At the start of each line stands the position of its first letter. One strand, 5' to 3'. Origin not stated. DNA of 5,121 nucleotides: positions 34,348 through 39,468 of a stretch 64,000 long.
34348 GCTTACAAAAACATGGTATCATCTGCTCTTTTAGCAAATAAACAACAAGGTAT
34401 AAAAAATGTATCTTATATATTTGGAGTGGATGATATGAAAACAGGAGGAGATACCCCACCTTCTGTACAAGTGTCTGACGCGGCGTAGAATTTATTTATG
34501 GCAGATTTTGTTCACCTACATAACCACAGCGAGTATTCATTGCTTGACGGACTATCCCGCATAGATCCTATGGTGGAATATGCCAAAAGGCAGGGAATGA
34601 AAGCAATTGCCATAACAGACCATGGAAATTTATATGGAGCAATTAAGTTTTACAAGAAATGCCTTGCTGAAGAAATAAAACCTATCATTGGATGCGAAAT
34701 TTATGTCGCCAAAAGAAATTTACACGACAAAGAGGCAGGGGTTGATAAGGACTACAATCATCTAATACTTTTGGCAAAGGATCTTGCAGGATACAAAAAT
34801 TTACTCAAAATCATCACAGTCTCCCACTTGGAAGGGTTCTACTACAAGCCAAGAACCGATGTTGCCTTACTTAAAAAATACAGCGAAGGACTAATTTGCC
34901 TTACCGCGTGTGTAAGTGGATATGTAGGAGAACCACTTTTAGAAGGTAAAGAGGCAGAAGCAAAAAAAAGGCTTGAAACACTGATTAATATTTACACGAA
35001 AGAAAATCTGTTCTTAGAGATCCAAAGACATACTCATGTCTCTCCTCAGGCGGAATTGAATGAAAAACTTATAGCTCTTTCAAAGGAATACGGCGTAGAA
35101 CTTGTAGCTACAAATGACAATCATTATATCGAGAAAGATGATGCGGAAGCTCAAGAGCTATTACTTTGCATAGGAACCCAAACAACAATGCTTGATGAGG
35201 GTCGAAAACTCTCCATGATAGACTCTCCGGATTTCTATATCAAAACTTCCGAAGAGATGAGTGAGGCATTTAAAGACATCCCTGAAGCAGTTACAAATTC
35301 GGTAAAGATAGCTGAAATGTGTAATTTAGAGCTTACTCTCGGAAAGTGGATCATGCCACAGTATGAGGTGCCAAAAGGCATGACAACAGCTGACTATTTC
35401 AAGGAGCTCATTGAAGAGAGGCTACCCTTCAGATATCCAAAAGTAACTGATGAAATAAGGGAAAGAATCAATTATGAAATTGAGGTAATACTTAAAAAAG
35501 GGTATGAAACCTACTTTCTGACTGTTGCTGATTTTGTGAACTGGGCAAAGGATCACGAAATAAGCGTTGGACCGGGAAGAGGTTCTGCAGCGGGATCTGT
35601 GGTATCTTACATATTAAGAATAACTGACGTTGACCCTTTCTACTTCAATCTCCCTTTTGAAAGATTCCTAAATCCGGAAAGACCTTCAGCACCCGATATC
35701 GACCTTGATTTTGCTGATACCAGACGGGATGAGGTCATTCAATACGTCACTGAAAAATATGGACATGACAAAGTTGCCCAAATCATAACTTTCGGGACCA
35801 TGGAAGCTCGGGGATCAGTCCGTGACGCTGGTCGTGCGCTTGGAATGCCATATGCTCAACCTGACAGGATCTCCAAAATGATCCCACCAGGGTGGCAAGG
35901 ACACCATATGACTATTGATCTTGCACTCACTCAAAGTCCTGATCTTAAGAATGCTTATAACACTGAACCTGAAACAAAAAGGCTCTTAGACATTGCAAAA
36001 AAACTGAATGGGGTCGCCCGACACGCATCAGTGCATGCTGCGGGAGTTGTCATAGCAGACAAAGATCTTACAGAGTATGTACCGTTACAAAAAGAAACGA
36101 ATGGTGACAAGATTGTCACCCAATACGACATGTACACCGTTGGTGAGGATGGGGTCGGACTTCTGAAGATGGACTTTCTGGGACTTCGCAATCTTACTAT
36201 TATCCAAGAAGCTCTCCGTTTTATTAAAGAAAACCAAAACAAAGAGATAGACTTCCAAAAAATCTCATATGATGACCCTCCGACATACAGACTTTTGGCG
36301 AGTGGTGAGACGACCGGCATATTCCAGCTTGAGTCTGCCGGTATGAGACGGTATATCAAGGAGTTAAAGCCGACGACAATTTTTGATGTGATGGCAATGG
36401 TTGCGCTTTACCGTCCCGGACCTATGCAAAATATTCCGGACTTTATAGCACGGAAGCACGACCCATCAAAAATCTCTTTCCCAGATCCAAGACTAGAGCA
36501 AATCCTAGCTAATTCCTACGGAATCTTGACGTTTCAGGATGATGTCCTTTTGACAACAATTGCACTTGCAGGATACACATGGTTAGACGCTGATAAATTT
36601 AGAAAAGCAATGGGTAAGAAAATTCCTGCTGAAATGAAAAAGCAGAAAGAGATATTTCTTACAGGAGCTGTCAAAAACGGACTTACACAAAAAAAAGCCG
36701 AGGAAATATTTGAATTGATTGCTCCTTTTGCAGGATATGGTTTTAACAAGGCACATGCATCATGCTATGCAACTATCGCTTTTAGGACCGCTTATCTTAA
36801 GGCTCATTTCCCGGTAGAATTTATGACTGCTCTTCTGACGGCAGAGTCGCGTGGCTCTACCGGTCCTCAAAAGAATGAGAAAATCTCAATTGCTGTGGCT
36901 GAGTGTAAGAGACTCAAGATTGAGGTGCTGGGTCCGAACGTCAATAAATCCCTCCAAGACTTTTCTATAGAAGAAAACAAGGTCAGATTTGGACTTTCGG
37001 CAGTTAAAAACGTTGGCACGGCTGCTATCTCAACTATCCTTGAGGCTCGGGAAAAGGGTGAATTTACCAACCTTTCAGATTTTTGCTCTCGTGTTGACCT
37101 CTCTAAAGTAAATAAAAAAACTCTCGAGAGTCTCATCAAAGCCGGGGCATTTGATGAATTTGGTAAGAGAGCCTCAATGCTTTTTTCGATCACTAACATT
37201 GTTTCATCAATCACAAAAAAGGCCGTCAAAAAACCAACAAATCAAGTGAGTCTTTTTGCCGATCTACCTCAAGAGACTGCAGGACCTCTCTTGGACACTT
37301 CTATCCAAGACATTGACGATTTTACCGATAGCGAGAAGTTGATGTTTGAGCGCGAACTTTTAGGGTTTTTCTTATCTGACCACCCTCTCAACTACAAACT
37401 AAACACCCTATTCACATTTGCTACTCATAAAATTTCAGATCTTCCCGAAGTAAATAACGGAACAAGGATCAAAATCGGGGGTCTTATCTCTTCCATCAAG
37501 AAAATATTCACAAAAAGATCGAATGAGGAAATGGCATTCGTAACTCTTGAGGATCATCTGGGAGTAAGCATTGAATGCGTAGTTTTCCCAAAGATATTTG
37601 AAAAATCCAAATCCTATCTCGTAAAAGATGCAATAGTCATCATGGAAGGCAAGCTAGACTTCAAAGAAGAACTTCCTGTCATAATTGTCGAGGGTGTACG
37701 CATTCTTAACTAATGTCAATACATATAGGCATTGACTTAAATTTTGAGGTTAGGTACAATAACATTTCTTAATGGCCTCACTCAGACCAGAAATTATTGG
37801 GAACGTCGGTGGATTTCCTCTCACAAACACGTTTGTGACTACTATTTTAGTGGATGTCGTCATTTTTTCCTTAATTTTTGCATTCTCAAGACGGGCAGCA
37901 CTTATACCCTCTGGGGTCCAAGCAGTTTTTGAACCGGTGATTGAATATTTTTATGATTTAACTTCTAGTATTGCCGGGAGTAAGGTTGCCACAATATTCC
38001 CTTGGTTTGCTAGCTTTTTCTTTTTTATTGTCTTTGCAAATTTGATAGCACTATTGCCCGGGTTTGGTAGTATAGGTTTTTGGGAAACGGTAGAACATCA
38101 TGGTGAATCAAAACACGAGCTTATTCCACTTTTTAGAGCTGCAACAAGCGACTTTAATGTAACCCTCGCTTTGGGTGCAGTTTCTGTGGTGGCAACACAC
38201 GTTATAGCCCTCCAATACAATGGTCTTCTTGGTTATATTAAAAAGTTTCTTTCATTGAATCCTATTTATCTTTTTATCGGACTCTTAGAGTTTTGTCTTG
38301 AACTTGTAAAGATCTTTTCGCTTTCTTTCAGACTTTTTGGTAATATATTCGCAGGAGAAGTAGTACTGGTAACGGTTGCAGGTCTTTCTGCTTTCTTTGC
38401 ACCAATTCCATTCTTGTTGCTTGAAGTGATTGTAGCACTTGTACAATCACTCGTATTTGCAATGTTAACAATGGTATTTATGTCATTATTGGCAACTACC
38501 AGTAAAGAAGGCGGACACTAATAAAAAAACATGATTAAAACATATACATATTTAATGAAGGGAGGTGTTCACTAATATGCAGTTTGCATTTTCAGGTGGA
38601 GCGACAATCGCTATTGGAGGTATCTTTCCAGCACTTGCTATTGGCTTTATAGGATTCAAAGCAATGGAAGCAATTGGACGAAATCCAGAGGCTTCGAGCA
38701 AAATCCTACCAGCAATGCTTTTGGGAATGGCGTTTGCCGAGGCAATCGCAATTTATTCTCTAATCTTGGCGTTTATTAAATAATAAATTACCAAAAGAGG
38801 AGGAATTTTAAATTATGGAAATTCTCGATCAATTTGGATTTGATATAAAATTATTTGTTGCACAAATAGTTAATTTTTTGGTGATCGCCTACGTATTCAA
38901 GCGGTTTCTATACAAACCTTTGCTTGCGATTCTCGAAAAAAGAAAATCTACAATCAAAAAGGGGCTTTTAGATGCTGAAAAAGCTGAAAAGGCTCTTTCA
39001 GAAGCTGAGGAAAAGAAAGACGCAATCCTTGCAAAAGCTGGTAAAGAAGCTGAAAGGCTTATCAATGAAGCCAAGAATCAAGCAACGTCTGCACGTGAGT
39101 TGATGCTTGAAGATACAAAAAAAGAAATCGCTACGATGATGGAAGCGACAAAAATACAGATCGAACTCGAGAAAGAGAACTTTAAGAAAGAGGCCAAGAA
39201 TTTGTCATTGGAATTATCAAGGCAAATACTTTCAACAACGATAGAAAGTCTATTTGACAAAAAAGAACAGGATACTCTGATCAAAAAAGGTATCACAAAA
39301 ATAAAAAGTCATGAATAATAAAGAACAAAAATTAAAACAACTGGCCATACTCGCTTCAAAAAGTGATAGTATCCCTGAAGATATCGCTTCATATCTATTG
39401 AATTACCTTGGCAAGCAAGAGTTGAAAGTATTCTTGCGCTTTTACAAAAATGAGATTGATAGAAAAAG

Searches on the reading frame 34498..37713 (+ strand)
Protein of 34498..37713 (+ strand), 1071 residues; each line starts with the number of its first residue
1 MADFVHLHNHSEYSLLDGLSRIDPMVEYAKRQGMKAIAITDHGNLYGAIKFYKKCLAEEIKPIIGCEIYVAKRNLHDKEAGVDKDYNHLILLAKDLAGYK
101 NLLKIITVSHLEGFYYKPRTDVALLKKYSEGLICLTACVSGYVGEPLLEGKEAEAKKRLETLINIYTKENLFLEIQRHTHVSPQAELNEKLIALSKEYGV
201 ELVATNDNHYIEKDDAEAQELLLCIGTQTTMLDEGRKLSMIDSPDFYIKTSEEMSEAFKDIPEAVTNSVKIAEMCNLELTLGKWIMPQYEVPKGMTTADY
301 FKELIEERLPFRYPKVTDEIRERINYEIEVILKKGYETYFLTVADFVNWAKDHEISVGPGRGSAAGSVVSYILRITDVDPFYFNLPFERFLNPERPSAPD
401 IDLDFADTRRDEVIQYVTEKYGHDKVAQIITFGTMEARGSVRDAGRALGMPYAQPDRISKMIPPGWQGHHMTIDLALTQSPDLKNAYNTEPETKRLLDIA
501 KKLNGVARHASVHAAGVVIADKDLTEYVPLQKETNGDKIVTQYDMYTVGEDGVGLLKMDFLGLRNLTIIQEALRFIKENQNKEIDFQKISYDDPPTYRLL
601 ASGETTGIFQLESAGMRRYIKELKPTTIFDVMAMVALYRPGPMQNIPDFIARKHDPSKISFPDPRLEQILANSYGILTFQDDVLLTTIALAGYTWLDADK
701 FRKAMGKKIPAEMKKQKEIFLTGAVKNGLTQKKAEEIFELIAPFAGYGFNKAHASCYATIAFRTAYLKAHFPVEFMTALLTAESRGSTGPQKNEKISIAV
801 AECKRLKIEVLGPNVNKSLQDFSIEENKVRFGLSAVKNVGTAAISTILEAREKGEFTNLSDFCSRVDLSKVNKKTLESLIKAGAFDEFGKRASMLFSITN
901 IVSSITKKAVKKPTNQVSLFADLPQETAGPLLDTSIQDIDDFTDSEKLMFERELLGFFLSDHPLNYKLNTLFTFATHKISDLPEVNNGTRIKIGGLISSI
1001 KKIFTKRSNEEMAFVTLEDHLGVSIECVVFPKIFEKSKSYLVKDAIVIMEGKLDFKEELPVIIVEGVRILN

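Call 8: search_protein_families(library=pfam, proteins=[window:34498-37713:+], max_evalue=0.0001)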
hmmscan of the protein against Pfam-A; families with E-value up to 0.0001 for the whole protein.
window:34498-37713:+ (1071 aa): 5 families
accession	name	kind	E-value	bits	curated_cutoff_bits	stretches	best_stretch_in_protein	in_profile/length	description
PF07733.18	DNA_pol3_alpha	-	4.3e-99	331.8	23.9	1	300-562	2-260/260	Bacterial DNA polymerase III alpha NTPase domain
PF02811.25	PHP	-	2.1e-57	194.5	26.4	1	6-178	1-164/164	PHP domain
PF17657.6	DNA_pol3_finger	-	7.1e-55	185.3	22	1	565-728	1-166/166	Bacterial DNA polymerase III alpha subunit finger domain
PF14579.12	HHH_6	-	3.2e-31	107.8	25.6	1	807-891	1-87/90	Helix-hairpin-helix motif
PF01336.31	tRNA_anti-codon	-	3.2e-08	33.8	27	1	992-1070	2-75/75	OB-fold nucleic acid binding domain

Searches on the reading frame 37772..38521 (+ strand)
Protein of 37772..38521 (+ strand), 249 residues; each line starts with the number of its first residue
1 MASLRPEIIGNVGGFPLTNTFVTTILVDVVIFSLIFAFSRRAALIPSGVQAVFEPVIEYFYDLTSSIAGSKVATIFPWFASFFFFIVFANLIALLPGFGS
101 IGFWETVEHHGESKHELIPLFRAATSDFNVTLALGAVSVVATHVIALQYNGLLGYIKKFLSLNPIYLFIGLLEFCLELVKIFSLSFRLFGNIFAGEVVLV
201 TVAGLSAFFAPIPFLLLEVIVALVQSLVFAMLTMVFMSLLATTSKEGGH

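Call 8: search_protein_families(library=pfam, proteins=[window:37772-38521:+], max_evalue=0.0001)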
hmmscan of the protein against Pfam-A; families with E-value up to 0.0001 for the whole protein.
window:37772-38521:+ (249 aa): 1 family
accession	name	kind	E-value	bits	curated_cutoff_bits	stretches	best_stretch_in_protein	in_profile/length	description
PF00119.25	ATP-synt_A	-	4.5e-40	138.3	33.9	1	22-238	2-217/217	ATP synthase A chain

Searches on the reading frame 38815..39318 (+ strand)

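Call 8: search_protein_families(library=pfam, proteins=[window:38815-39318:+], max_evalue=0.0001)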
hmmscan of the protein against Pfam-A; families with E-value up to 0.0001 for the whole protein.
window:38815-39318:+ (167 aa): 1 family
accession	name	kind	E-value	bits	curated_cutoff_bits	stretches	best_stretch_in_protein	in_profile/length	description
PF00430.23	ATP-synt_B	-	8.3e-20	71.7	28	1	14-143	2-131/132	ATP synthase B/B' CF(0)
